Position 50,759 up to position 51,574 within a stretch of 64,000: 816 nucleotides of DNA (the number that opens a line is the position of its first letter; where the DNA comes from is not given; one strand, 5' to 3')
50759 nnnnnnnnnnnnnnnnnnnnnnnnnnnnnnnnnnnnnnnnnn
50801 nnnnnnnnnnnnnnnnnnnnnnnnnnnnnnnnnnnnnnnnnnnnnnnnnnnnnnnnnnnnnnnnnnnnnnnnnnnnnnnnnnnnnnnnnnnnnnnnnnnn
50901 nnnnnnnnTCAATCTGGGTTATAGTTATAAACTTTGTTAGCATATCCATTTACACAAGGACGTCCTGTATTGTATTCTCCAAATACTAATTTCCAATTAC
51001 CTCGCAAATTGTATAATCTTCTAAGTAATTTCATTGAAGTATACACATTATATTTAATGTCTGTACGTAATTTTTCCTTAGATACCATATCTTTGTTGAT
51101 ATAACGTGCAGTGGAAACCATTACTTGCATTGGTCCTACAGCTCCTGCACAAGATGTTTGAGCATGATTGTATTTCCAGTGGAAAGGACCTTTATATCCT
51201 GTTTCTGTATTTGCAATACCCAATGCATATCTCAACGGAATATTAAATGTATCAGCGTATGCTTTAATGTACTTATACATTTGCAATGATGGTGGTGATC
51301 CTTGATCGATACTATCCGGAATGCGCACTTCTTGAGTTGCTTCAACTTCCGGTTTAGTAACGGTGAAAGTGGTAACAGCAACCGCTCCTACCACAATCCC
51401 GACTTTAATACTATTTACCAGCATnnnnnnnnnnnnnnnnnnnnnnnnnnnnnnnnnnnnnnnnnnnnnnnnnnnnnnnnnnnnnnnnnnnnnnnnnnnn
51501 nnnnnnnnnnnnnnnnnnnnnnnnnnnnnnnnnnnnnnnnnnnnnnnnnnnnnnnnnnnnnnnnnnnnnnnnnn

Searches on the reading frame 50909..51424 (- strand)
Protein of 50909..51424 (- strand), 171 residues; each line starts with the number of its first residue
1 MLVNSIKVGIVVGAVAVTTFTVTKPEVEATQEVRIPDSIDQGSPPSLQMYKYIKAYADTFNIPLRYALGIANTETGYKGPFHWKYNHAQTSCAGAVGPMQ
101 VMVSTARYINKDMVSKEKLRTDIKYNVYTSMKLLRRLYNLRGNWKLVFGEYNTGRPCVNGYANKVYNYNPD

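Call 80: search_protein_families(library=pfam, proteins=[window:50909-51424:-], max_evalue=0.0001)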
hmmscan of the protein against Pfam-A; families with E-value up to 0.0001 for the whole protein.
window:50909-51424:- (171 aa): 1 family
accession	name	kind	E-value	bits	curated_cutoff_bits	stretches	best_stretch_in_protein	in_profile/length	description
PF01464.25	SLT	-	7e-12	45.4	21.3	1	52-168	2-111/117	Transglycosylase SLT domain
